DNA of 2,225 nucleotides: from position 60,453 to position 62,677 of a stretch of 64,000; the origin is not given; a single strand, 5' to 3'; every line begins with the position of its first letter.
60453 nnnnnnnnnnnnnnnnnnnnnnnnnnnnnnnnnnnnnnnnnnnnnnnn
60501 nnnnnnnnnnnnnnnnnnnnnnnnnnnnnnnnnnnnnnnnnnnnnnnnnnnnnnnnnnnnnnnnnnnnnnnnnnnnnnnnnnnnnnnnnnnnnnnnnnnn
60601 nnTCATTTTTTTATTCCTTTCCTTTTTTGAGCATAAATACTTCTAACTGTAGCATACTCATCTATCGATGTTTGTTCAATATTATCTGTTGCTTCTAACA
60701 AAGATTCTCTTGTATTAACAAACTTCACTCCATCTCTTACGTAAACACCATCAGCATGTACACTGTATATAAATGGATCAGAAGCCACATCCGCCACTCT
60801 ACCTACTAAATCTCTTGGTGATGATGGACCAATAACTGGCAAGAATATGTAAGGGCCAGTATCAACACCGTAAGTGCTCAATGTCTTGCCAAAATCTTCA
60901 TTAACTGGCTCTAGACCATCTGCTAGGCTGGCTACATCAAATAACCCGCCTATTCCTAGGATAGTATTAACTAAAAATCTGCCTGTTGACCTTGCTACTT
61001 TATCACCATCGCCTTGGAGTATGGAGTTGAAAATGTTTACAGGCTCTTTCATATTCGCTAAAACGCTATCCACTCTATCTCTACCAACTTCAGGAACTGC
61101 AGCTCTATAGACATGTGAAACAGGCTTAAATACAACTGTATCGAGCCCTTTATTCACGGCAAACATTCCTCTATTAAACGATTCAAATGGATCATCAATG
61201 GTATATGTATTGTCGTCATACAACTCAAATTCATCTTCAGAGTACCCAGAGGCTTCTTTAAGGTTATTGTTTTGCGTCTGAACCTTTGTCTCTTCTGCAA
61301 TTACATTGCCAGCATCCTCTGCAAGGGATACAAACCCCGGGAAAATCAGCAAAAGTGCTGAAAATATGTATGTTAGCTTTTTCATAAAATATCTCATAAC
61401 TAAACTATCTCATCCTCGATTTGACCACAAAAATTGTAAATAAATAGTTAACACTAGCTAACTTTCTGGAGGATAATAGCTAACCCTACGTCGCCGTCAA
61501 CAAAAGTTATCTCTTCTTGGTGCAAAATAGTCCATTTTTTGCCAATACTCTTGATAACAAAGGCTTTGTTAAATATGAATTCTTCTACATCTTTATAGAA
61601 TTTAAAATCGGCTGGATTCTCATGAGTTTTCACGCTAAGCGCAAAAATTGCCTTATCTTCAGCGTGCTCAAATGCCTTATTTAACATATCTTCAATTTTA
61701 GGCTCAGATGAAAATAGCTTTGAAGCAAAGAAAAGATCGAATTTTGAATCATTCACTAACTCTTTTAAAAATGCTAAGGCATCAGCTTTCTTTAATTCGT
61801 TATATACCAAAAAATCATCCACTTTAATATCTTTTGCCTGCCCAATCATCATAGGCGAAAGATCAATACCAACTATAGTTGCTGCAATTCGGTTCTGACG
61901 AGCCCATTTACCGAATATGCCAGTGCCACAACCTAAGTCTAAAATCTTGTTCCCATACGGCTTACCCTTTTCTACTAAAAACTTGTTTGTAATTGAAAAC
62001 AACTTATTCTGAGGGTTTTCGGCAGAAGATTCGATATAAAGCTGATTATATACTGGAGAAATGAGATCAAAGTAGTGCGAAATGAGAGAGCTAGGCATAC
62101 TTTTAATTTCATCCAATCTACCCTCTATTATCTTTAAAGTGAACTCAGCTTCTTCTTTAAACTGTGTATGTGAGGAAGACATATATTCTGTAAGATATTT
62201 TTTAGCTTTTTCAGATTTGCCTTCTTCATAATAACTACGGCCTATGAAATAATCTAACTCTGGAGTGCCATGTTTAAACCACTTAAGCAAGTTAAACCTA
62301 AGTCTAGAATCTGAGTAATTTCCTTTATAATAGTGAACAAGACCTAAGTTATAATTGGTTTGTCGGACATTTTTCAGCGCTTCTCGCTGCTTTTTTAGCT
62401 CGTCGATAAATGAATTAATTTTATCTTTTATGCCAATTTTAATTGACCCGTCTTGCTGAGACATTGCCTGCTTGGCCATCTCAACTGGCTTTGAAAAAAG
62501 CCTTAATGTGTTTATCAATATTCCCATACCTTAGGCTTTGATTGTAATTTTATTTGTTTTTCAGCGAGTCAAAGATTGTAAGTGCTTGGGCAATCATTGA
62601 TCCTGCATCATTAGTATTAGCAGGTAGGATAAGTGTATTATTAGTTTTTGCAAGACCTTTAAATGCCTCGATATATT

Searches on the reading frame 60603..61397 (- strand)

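Call 78: search_protein_families(library=pfam, proteins=[window:60603-61397:-], max_evalue=0.05)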
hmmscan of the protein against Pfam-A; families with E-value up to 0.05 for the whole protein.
window:60603-61397:- (264 aa): 1 family
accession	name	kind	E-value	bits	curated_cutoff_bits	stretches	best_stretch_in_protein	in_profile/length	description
PF04333.18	MlaA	-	9.9e-67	224.8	25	1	68-260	2-193/195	MlaA lipoprotein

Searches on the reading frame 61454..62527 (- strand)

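Call 78: search_protein_families(library=pfam, proteins=[window:61454-62527:-], max_evalue=0.05)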
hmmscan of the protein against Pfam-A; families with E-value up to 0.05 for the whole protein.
window:61454-62527:- (357 aa): 15 families
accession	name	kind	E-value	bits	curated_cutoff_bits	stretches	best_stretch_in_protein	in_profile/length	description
PF13847.12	Methyltransf_31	-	3.5e-13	49.9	27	1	192-301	4-113/145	Methyltransferase domain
PF13489.12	Methyltransf_23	-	8.6e-11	42.3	27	1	174-300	7-119/164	Methyltransferase domain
PF13649.12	Methyltransf_25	-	2.5e-10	41.4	27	1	195-288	1-92/97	Methyltransferase domain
PF08242.18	Methyltransf_12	-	2e-09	38.5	30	1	196-292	1-95/98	Methyltransferase domain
PF08241.18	Methyltransf_11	-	9.7e-09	36.2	21.2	1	196-286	1-84/95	Methyltransferase domain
PF01728.25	FtsJ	-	2.4e-06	28.1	24.1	1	175-269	8-98/181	FtsJ-like methyltransferase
PF06325.19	PrmA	-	0.00028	20.9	22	1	191-298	161-259/296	Ribosomal protein L11 methyltransferase (PrmA)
PF05175.20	MTS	-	0.00036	20.6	23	1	183-233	22-73/170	Methyltransferase small domain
PF07719.23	TPR_2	-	0.00038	20.8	27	0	58-75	4-21/34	Tetratricopeptide repeat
PF13174.12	TPR_6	-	0.0014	19.5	26.3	0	95-115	6-26/33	Tetratricopeptide repeat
PF10294.15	Methyltransf_16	-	0.0026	18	21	1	189-315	44-172/174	Lysine methyltransferase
PF01209.24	Ubie_methyltran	-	0.025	14.4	20.1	1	188-234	44-91/233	ubiE/COQ5 methyltransferase family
PF04190.19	GET4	-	0.026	14.7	30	1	84-113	84-113/257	Golgi to ER traffic protein 4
PF13181.12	TPR_8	-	0.038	14.6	25.7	0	93-115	5-27/34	Tetratricopeptide repeat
PF00515.34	TPR_1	-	0.041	14.1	27.8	0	59-72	5-18/34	Tetratricopeptide repeat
